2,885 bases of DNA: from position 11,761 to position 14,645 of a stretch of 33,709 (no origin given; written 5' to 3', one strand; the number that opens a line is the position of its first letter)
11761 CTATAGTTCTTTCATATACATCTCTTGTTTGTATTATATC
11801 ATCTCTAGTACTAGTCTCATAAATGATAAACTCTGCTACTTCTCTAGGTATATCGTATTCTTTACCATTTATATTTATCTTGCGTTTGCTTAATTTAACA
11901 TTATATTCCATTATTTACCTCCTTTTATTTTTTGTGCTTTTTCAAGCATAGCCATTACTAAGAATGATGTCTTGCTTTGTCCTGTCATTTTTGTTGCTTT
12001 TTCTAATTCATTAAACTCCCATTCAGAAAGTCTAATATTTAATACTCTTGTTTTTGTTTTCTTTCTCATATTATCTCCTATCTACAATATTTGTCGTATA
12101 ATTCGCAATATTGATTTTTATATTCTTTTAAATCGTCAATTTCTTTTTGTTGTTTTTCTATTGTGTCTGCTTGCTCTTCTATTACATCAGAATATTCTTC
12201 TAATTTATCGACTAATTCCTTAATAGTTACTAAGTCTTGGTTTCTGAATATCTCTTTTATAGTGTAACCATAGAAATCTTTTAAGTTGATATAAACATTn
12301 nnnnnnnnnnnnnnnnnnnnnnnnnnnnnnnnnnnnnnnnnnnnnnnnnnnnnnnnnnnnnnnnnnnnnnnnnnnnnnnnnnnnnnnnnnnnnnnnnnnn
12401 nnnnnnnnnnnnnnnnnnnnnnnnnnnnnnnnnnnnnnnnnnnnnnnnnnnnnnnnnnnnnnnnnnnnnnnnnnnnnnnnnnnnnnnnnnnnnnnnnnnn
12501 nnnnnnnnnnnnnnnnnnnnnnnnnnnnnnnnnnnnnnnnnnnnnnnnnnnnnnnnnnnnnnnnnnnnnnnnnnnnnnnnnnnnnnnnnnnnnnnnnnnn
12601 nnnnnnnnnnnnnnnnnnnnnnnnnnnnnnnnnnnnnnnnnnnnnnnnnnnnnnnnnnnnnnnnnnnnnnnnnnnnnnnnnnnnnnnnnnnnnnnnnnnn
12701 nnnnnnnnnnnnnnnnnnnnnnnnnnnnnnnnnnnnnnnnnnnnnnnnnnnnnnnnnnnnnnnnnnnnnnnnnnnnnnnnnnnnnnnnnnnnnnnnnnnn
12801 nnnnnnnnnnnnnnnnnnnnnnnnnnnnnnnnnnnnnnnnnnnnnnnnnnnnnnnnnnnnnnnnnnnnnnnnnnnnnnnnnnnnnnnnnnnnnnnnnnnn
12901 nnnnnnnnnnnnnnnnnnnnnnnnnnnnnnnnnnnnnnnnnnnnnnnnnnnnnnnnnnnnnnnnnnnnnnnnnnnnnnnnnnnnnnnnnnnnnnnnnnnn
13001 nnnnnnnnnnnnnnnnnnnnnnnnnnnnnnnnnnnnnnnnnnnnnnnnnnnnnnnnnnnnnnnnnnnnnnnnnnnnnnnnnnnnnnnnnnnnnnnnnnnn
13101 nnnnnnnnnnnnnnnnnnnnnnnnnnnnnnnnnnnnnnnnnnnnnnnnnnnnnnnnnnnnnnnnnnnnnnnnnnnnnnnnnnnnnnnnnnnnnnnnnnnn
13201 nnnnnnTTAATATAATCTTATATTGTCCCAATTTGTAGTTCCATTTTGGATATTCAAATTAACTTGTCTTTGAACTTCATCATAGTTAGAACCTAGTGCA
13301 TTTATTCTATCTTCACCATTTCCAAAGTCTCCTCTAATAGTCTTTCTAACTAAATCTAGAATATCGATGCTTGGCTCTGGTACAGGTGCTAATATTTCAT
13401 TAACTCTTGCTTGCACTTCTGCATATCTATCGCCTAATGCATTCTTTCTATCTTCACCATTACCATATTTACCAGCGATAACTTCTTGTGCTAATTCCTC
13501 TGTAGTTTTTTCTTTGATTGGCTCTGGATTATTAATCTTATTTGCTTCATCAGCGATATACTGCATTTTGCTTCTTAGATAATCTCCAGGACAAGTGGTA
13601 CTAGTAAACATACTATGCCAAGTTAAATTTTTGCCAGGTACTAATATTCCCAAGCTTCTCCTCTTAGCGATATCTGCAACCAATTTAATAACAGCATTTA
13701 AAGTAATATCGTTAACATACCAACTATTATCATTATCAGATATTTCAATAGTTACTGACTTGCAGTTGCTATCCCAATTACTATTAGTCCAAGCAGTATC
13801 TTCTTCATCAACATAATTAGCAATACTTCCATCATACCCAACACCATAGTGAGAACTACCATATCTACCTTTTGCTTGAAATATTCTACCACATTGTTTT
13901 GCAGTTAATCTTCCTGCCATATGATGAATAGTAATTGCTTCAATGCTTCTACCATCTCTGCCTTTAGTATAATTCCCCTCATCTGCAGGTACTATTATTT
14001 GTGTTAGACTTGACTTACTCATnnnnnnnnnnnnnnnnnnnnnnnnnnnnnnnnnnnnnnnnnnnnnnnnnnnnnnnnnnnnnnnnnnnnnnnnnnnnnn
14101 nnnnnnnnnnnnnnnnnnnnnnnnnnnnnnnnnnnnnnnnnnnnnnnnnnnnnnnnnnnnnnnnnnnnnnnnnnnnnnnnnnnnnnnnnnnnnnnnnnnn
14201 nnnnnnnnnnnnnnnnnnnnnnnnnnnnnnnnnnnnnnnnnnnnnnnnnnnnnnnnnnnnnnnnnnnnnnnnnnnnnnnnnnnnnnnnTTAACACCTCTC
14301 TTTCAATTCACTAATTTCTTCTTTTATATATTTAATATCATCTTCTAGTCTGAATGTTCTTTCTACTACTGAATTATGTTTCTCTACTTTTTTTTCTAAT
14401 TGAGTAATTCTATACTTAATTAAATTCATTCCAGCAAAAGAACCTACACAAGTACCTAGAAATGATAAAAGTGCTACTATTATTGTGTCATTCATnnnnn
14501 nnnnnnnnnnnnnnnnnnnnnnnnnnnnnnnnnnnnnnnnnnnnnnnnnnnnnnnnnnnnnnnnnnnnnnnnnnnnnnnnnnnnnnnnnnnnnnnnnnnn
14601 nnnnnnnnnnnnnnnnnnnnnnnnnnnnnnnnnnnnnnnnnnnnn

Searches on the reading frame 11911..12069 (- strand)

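Call 45: search_protein_families(library=pfam, proteins=[window:11911-12069:-], max_evalue=0.01)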
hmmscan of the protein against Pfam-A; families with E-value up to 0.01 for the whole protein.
window:11911-12069:- (52 aa): 2 families
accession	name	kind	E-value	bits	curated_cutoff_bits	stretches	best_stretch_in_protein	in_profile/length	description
PF08681.18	TacA1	-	1.5e-05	25.3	21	1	10-48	2-40/80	Antitoxin TacA 1-like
PF21983.2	NikA-like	-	0.0022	18.5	27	1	5-44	2-41/72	Mobilization protein NikA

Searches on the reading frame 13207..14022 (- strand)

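Call 67: search_protein_families(library=phrogs, proteins=[window:13207-14022:-], max_evalue=0.001)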
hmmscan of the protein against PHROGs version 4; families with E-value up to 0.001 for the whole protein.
window:13207-14022:- (271 aa): 14 families
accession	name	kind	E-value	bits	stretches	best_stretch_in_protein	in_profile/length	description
phrog_7698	-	lysis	3.5e-72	244.9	2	1-163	1-156/316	endolysin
phrog_14048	-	lysis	1.1e-32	114.9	1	17-166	17-176/305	endolysin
phrog_19265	-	unknown function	4.9e-31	109.5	1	12-167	9-163/293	-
phrog_3861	-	lysis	1.8e-20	74.3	2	160-212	184-236/455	amidase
phrog_833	-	lysis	5.7e-20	73.2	1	15-192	18-184/294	endolysin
phrog_1794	-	lysis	7.1e-18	66.1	1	16-165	44-197/336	amidase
phrog_20388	-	lysis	7.3e-18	65.8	1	1-162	184-357/527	endolysin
phrog_1493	-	lysis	2.6e-17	64.1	1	24-183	31-182/394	endolysin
phrog_670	-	lysis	7e-14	52.6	1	21-200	107-285/596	endolysin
phrog_16241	-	lysis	5.1e-13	50.2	1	156-255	178-287/290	endolysin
phrog_9611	-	lysis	1.7e-12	48.5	1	19-155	15-161/246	endolysin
phrog_2338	-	lysis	1.4e-10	42.1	1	17-173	17-189/346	endolysin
phrog_4018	-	lysis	1.6e-09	38.9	1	10-183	14-173/285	amidase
phrog_3393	-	lysis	3e-05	24.9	1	25-190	21-179/342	endolysin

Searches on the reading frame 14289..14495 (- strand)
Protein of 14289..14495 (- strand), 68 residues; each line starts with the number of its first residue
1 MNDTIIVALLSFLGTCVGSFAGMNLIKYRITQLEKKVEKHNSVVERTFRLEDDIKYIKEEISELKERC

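Call 67: search_protein_families(library=phrogs, proteins=[window:14289-14495:-], max_evalue=0.001)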
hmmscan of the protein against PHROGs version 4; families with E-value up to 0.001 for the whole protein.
window:14289-14495:- (68 aa): 3 families
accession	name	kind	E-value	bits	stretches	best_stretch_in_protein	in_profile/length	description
phrog_1863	-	unknown function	7.6e-11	42.8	1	3-67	5-94/97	-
phrog_19911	-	unknown function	0.00019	22.3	1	24-66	26-68/73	-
phrog_19043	-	unknown function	0.00023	22.5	1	6-65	9-72/99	-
